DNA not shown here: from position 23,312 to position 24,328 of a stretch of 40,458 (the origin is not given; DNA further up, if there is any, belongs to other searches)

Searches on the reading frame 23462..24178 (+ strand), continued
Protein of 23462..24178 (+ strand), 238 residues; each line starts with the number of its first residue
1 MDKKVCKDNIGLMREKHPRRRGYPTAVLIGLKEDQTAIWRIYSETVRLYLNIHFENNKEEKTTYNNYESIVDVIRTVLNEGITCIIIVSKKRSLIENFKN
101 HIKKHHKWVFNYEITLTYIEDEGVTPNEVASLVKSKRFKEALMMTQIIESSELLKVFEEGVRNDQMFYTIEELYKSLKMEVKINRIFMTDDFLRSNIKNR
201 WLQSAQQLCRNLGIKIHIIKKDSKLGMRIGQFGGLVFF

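Call 37: search_protein_families(library=pfam, proteins=[P0251, P0263, P0268, P0274, P0276, P0277, P0136, P0147, P0160, P0181], max_evalue=0.01)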
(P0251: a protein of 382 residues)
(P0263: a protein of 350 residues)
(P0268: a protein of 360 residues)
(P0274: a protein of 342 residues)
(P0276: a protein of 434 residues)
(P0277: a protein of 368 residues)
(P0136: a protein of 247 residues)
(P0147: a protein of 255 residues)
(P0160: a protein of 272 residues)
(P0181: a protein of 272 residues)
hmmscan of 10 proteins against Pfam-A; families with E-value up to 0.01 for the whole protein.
P0251 (382 aa): 3 families
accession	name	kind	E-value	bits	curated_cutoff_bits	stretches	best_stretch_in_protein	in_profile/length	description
PF03463.20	eRF1_1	-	4.3e-25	88.5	23.8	1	28-154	1-122/123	eRF1 domain 1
PF03465.20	eRF1_3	-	7.8e-20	71.8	25.8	1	287-380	2-105/106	eRF1 domain 3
PF03464.20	eRF1_2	-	3.1e-12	47.4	27.1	1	164-281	3-131/133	eRF1 domain 2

P0263 (350 aa): 3 families
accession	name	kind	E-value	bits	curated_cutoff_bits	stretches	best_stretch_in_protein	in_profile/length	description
PF03463.20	eRF1_1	-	3.4e-21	75.9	23.8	1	8-125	13-123/123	eRF1 domain 1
PF03465.20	eRF1_3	-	4.6e-17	62.9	25.8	1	255-349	2-106/106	eRF1 domain 3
PF03464.20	eRF1_2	-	1.9e-05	25.5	27.1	1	194-250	78-132/133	eRF1 domain 2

P0268 (360 aa): 3 families
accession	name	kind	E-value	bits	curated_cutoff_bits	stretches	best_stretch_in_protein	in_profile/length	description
PF03463.20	eRF1_1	-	1.3e-29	103.1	23.8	1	1-127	1-123/123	eRF1 domain 1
PF03465.20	eRF1_3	-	2e-24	86.6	25.8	1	261-359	2-106/106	eRF1 domain 3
PF03464.20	eRF1_2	-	2.3e-10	41.3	27.1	1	136-248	3-126/133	eRF1 domain 2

P0274 (342 aa): 2 families
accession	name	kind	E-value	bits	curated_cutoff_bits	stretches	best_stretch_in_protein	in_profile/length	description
PF03463.20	eRF1_1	-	2.1e-21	76.6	23.8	1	1-126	1-123/123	eRF1 domain 1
PF03465.20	eRF1_3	-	9.7e-14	52.2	25.8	1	252-341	2-103/106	eRF1 domain 3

P0276 (434 aa): 3 families
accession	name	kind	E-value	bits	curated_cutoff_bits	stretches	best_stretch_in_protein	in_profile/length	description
PF03463.20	eRF1_1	-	6.2e-25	88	23.8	1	1-126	1-122/123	eRF1 domain 1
PF03465.20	eRF1_3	-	1.2e-21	77.6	25.8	1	277-372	5-106/106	eRF1 domain 3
PF03464.20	eRF1_2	-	1.4e-09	38.8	27.1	1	138-269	3-132/133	eRF1 domain 2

P0277 (368 aa): 7 families
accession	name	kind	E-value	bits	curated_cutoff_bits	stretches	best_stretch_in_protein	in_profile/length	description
PF03464.20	eRF1_2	-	1.8e-38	132.3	27.1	1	140-269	2-133/133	eRF1 domain 2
PF03465.20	eRF1_3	-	1.2e-23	84.1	25.8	1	272-367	1-105/106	eRF1 domain 3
PF03463.20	eRF1_1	-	4.1e-16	59.5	23.8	1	12-134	1-123/123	eRF1 domain 1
PF18854.6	baeRF_family10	-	1.9e-10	41.6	27.1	1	127-246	3-123/143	Bacterial archaeo-eukaryotic release factor family 10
PF18859.6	acVLRF1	-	1.7e-07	32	27.1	1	148-220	11-81/130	Actinobacteria/chloroflexi VLRF1 release factor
PF08032.17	SpoU_sub_bind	-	9.5e-06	26.3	22.8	1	294-346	2-52/76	RNA 2'-O ribose methyltransferase substrate binding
PF20782.3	TssR_VWA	-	0.00073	19.1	25.7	1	22-96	95-167/304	TssR protein VWA domain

P0136 (247 aa): 1 family
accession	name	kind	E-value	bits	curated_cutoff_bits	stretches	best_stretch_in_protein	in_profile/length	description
PF03465.20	eRF1_3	-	0.0015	19.5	25.8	1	185-239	39-101/106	eRF1 domain 3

P0147 (255 aa): 1 family
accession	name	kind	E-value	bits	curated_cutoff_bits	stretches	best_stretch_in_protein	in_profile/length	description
PF03465.20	eRF1_3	-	0.0078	17.1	25.8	0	195-252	40-105/106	eRF1 domain 3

P0160 (272 aa): 1 family
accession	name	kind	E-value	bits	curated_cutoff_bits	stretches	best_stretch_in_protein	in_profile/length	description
PF03465.20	eRF1_3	-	2.6e-05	25.1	25.8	1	200-255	40-103/106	eRF1 domain 3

P0181 (272 aa): 1 family
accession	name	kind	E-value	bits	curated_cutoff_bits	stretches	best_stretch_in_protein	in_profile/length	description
PF03465.20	eRF1_3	-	0.0049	17.8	25.8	1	193-247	39-101/106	eRF1 domain 3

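Call 42: find_homologous_proteins(query=A3, max_evalue=0.00001)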
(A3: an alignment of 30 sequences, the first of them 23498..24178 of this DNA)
Query A3 (30 sequences) (226 aa, profile of the alignment): 11 proteins with E <= 0.00001 among 4478 candidates.
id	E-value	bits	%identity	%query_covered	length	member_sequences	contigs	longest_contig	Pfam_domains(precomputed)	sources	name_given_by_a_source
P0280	1.5e-82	295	32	96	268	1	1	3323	-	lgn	-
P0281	3.1e-82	294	28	100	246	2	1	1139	-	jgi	-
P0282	1.7e-81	291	27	100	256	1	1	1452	-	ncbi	-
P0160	6.5e-77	276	26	96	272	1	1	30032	-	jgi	jgi:stalled ribosome rescue protein Dom34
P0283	3.4e-76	274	25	96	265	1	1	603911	-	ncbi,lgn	-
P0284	4.8e-71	257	30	96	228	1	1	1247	-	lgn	-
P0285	1.3e-69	252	29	99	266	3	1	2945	PF03465.21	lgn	-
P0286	6.6e-69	250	23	93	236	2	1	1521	PF03465.21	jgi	jgi:stalled ribosome rescue protein Dom34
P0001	3.7e-65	238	94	100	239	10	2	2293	PF03465.21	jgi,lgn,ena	-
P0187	1.0e-64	236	26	96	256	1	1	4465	-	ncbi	-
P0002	9.4e-61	223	64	100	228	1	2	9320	PF03465.21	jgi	jgi:stalled ribosome rescue protein Dom34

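Call 43: find_encoding_contigs(protein=P0283, flank=8000, max_places=2)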
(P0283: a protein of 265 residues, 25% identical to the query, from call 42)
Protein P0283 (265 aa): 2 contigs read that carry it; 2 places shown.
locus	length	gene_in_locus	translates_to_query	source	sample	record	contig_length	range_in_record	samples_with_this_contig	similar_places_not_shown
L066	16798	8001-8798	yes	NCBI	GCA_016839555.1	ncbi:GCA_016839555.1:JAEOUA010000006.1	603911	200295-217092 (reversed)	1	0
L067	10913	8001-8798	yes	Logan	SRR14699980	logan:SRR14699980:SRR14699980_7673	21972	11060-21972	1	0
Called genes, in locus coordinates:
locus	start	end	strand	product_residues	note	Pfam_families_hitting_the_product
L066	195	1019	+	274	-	-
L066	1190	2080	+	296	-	-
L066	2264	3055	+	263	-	-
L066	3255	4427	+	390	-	PF01208:URO-D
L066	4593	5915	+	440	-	PF00753:Lactamase_B, PF14863:Alkyl_sulf_dimr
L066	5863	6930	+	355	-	-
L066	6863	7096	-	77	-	-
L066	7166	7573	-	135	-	PF01850:PIN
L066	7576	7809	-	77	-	PF02697:VAPB_antitox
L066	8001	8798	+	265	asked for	-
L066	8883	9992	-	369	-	PF01210:NAD_Gly3P_dh_N, PF02558:ApbA, PF03446:NAD_binding_2, PF03807:F420_oxidored, PF07991:KARI_N (faint), PF02317:Octopine_DH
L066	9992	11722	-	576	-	PF02310:B12-binding (weak)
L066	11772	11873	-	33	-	-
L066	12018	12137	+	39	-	-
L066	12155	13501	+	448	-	PF03209:PUCC (faint), PF07690:MFS_1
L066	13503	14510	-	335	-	PF01344:Kelch_1 (faint), PF13415:Beta-prop_FBX42, PF24981:Beta-prop_ATRN-LZTR1, PF13964:Beta-prop_Calicin (weak), PF24681:Kelch_KLHDC2_KLHL20_DRC7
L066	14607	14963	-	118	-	PF02627:CMD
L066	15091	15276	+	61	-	-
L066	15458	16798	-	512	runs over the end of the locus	PF00370:FGGY_N, PF02782:FGGY_C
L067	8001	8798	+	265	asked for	-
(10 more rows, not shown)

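Call 44: find_encoding_contigs(protein=P0160, flank=8000, max_places=2)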
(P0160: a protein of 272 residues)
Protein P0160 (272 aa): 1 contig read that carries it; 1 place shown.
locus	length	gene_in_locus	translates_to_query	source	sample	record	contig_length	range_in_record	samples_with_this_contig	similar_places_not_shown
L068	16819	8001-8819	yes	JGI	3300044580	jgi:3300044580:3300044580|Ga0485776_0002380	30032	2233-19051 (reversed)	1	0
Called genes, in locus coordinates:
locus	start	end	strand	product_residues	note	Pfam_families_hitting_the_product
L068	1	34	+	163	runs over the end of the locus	-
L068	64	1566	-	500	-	PF07690:MFS_1, PF13347:MFS_2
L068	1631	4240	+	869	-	PF08531:Bac_rhamnosid_N, PF17389:Bac_rhamnosid6H, PF17390:Bac_rhamnosid_C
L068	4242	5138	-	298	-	-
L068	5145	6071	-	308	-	-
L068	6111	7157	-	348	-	PF01408:GFO_IDH_MocA, PF02894:GFO_IDH_MocA_C, PF22725:GFO_IDH_MocA_C3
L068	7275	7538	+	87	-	-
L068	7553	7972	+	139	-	PF01850:PIN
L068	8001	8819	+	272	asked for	-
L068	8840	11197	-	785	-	PF02384:N6_Mtase, PF07669:Eco57I (weak)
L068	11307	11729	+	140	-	PF02036:SCP2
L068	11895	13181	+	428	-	PF23598:LRR_14, PF00560:LRR_1 (faint), PF13855:LRR_8, PF23211:LRR_LRWD1 (weak), PF12799:LRR_4 (weak), PF13855:LRR_8 (weak)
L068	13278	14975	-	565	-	PF02310:B12-binding (weak), PF04055:Radical_SAM (weak)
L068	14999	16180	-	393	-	PF00155:Aminotran_1_2, PF00266:Aminotran_5, PF01053:Cys_Met_Meta_PP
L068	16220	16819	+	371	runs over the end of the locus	-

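Call 45: find_encoding_contigs(protein=P0187, flank=8000, max_places=2)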
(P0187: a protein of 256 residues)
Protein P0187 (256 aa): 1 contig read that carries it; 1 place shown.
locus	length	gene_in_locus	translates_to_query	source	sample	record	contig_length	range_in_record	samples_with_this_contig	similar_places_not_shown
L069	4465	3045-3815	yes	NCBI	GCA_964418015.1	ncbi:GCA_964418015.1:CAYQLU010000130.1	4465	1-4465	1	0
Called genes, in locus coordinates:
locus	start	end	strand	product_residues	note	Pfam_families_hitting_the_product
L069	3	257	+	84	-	?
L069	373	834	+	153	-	PF11469:Ribonucleas_3_2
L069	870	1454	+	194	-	PF01949:Endo_dU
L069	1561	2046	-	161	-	PF00582:Usp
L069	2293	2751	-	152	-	PF00009:GTP_EFTU (faint), PF00025:Arf, PF00071:Ras, PF01926:MMR_HSR1 (weak), PF03193:RsgA_GTPase (faint), PF08477:Roc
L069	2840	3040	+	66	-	-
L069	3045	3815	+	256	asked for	-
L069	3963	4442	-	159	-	-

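Call 54: list_cluster_members(proteins=[P0283, P0187, P0282, P0006, P0004, P0160, P0010])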
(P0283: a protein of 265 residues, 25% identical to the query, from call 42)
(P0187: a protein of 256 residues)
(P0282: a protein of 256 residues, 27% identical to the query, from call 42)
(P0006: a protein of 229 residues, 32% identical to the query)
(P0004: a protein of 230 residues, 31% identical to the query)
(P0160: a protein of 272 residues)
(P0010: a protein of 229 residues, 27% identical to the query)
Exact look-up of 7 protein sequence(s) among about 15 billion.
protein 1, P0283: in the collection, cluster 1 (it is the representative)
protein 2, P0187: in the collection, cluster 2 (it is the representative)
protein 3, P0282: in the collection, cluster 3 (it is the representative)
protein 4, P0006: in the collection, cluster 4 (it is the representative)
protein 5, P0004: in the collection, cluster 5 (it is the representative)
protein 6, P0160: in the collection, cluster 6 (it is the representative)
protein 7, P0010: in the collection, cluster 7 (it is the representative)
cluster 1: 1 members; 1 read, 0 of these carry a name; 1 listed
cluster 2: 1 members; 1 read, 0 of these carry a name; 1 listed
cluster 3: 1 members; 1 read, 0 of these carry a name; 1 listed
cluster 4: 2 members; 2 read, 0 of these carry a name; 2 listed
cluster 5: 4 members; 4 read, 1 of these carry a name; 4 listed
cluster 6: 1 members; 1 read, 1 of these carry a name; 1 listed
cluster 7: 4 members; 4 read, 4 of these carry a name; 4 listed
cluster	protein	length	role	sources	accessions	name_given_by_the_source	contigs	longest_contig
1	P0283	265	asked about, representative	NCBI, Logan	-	-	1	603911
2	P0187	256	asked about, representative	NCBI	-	-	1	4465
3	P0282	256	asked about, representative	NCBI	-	-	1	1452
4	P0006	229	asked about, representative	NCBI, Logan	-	-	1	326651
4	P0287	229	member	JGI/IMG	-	-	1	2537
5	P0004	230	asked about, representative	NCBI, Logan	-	-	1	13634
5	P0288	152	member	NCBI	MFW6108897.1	MAG: hypothetical protein ACOC6N_00440, partial [archaeon]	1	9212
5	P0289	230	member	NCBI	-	-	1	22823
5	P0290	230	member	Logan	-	-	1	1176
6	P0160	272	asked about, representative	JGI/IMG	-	stalled ribosome rescue protein Dom34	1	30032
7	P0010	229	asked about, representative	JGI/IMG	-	stalled ribosome rescue protein Dom34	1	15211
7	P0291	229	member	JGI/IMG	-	stalled ribosome rescue protein Dom34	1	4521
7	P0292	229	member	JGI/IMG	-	stalled ribosome rescue protein Dom34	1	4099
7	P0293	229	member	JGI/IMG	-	stalled ribosome rescue protein Dom34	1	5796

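Call 62: search_protein_families(library=pfam, proteins=[L005:10724-11626:-], max_evalue=0.0001)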
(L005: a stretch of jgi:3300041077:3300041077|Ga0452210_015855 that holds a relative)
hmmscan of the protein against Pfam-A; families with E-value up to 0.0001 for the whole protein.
L005:10724-11626:- (301 aa): 0 families

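Call 70: search_protein_families(library=padloc, proteins=[window:23498-24178:+, P0160, P0283, P0006], max_evalue=0.01)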
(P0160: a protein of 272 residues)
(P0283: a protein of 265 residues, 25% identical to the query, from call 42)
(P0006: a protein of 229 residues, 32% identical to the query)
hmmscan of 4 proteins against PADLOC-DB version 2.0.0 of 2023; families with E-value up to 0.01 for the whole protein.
window:23498-24178:+ (226 aa): 1 family
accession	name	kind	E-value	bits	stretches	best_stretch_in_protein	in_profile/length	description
PDLC02808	DpdA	-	0.00092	16.5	1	133-210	216-294/317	DpdA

P0160 (272 aa): 0 families

P0283 (265 aa): 0 families

P0006 (229 aa): 0 families

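Call 71: find_encoding_contigs(protein=P0280, flank=5000, max_places=2)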
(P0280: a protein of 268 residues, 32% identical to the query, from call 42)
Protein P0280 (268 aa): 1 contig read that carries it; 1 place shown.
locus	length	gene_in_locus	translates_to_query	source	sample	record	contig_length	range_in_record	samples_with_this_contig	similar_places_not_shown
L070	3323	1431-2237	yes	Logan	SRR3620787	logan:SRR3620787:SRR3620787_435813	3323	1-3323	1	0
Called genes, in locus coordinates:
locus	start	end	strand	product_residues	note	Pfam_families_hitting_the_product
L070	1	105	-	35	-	?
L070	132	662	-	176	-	-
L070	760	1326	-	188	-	PF01184:Gpr1_Fun34_YaaH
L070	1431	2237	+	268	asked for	-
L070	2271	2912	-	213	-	PF00160:Pro_isomerase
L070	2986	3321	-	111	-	?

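Call 72: find_encoding_contigs(protein=P0285, flank=5000, max_places=2)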
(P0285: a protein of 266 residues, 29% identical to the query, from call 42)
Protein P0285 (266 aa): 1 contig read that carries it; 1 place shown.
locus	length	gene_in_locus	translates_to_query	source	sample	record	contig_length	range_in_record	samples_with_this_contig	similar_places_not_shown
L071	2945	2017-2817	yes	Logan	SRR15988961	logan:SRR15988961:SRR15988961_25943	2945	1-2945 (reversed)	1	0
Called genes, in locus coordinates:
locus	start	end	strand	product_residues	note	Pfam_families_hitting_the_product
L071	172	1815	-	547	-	PF00753:Lactamase_B (weak), PF12706:Lactamase_B_2 (faint)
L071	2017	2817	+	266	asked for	PF03465:eRF1_3 (weak)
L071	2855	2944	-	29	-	?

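Call 73: find_encoding_contigs(protein=P0003, flank=5000, max_places=2)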
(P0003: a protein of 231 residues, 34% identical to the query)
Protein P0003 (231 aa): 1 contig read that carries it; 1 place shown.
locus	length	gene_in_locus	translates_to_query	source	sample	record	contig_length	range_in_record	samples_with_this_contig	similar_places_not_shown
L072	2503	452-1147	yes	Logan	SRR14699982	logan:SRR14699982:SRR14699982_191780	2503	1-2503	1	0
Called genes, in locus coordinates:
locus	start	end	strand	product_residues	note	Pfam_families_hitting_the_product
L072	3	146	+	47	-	?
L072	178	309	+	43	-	-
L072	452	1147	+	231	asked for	-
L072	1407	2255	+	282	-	PF00583:Acetyltransf_1, PF13508:Acetyltransf_7 (weak)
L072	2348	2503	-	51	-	?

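Call 74: find_related_loci(query=A1, collection=viral_contigs, flank=8000)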
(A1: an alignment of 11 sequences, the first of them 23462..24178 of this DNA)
Query A1 (238 aa) in viral_contigs; peptide patterns used: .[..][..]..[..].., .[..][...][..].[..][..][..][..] (x = any residue, [..] = any of these).
103 stretches matched a pattern, but none encodes a relative of the query by tblastn (E <= 1e-3).

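Call 75: find_related_loci(query=A1, collection=metagenome_contigs, flank=8000)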
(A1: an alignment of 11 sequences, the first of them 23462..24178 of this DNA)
Query A1 (238 aa) in metagenome_contigs; peptide patterns used: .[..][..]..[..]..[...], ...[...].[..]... (x = any residue, [..] = any of these).
357 stretches matched a pattern; 163 encode a relative of the query (tblastn E <= 1e-3); the best 80 are kept; 80 distinct loci.
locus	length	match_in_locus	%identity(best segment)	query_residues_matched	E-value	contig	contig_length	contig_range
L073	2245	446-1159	98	1-238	1e-169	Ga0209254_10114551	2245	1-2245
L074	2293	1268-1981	94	1-238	2e-163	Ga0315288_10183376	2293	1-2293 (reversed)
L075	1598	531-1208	38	13-238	7e-43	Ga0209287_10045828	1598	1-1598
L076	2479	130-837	34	14-236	7e-40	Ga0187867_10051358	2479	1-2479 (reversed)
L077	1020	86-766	33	20-236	3e-41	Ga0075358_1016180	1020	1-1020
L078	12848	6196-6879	31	20-236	4e-38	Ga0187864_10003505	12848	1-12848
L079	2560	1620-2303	31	20-236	4e-38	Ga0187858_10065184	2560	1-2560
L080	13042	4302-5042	30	1-236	3e-37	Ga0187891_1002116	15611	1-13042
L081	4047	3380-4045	33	20-231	1e-36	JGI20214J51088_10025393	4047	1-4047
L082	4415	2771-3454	30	20-236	2e-36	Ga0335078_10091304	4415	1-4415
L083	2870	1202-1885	32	20-236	1e-35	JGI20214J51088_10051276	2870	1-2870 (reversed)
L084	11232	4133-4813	31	20-236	2e-35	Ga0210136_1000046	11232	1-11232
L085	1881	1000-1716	30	13-238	5e-35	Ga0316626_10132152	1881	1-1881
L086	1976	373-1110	30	4-236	5e-35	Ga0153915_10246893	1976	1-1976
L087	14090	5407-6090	29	20-236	2e-34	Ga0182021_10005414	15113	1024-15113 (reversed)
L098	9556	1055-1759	30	12-236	3e-33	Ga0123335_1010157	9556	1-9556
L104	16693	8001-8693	29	20-236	6e-33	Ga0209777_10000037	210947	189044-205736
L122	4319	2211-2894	29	20-236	2e-31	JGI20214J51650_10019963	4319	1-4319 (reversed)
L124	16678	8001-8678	28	20-236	2e-31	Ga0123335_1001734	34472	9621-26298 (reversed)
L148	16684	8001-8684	29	24-236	5e-29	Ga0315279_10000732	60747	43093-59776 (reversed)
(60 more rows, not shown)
